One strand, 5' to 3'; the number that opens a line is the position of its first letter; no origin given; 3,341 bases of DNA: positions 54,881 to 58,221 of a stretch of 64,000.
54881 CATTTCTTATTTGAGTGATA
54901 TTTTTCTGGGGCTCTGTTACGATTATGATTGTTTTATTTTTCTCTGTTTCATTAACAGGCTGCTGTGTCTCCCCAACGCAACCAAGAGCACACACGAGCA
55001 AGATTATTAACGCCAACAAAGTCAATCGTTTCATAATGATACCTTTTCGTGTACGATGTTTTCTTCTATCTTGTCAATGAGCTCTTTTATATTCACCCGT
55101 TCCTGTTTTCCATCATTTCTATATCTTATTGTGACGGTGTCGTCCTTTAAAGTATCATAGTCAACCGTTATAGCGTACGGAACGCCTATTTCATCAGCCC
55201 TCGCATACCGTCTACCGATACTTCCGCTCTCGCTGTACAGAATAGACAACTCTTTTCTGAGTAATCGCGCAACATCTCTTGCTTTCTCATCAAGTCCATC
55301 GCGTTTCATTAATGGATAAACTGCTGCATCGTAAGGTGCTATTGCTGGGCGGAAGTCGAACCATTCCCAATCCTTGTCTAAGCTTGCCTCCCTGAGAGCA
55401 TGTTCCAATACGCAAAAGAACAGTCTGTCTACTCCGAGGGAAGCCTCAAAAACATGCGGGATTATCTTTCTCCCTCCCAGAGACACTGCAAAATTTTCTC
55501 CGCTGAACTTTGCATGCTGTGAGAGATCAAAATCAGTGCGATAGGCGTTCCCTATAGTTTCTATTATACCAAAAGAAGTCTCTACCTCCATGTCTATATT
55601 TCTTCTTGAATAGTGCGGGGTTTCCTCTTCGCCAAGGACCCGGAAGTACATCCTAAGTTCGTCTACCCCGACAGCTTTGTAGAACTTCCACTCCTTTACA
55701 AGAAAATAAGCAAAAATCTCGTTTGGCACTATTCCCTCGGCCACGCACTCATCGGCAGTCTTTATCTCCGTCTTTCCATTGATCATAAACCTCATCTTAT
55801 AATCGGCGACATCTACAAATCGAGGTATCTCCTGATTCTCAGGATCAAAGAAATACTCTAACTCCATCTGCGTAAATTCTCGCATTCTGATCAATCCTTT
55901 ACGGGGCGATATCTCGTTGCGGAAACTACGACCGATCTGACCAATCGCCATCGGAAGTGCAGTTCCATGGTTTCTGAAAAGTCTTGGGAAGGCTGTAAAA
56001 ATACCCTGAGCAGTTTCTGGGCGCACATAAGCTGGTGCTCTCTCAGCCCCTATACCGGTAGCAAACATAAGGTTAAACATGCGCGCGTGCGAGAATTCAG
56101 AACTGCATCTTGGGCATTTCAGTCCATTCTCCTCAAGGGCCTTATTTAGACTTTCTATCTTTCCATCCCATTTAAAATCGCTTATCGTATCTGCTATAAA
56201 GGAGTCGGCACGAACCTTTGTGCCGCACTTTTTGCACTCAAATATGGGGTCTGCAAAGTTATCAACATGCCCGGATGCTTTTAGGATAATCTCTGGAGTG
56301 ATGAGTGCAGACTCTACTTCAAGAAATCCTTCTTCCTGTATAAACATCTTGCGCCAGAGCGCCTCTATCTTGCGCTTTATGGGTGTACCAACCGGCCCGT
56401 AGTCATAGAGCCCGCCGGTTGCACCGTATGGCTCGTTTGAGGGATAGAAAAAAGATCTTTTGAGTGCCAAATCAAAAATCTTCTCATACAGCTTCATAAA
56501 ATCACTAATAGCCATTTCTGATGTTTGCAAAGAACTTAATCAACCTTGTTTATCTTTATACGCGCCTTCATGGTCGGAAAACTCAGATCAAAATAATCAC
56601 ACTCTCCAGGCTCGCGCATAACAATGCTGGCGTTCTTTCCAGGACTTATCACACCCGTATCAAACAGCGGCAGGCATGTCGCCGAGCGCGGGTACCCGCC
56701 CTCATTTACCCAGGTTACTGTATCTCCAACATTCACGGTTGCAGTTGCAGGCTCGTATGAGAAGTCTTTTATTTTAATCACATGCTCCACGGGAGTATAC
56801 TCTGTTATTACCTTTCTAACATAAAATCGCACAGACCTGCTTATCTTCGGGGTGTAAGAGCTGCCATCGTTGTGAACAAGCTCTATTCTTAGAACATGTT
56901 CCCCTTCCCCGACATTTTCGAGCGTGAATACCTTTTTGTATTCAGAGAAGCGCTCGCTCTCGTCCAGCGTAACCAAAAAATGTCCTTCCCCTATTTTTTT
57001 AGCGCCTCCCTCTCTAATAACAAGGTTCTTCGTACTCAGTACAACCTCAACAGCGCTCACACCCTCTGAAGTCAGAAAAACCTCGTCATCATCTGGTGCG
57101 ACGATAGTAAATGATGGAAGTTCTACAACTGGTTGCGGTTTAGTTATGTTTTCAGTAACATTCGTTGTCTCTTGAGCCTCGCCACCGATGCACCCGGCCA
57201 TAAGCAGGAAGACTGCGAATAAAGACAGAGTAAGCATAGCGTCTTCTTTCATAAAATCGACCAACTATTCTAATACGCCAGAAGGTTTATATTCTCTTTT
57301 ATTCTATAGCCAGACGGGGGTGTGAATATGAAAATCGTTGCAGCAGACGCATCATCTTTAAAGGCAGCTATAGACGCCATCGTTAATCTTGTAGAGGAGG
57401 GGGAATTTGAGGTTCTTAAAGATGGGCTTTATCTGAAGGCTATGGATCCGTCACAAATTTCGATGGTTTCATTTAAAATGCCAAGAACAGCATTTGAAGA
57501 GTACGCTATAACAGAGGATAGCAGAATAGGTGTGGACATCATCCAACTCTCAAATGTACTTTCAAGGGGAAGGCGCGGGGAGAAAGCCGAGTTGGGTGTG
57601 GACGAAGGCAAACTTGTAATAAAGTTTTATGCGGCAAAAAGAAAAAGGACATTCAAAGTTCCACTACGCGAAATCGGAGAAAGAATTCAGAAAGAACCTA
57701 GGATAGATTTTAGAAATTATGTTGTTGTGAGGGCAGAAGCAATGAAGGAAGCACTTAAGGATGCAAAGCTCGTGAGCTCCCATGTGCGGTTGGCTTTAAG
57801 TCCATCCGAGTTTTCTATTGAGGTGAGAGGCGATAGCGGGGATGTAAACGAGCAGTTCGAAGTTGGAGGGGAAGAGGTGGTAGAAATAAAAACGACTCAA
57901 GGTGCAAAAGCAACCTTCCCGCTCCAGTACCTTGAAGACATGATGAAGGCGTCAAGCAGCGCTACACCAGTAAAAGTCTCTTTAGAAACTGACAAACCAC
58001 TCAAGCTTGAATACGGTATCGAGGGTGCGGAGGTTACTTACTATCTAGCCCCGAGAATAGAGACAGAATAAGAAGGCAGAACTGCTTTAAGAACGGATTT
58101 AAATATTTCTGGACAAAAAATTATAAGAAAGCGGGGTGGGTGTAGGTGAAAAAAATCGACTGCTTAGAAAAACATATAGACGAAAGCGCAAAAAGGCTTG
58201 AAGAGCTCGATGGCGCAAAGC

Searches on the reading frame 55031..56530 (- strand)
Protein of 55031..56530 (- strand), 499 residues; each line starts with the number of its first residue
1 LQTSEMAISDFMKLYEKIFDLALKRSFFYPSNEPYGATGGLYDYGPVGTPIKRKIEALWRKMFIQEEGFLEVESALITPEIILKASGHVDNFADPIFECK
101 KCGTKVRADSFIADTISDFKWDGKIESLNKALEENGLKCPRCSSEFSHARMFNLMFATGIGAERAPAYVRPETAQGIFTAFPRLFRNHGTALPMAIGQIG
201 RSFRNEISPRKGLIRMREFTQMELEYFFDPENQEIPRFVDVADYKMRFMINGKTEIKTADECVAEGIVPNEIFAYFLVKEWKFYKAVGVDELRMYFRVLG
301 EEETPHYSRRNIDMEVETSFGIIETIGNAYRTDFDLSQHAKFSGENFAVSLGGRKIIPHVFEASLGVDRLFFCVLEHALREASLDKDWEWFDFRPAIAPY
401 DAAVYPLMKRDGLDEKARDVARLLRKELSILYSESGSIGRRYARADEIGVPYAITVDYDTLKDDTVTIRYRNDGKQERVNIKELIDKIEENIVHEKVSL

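Call 64: search_protein_families(library=pfam, proteins=[window:55031-56530:-], max_evalue=0.001)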
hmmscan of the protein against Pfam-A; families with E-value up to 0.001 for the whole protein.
window:55031-56530:- (499 aa): 2 families
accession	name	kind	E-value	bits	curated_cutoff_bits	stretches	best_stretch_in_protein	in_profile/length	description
PF03129.25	HGTP_anticodon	-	2.4e-20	72.9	21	1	402-491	2-94/94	Anticodon binding domain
PF00587.30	tRNA-synt_2b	-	1.9e-11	44.8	29.3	1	167-377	11-178/179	tRNA synthetase class II core domain (G, H, P, S and T)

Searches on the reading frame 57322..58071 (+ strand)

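Call 64: search_protein_families(library=pfam, proteins=[window:57322-58071:+], max_evalue=0.001)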
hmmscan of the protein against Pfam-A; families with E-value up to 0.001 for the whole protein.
window:57322-58071:+ (249 aa): 3 families
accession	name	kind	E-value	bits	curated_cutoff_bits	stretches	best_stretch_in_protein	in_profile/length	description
PF00705.23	PCNA_N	-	6.8e-13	48.9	20.3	1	9-105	8-104/127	Proliferating cell nuclear antigen, N-terminal domain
PF02747.20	PCNA_C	-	1.7e-11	44.8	23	1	128-244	5-126/128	Proliferating cell nuclear antigen, C-terminal domain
PF02144.21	Rad1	-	1.1e-05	25.1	24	1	132-225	148-247/257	Repair protein Rad1/Rec1/Rad17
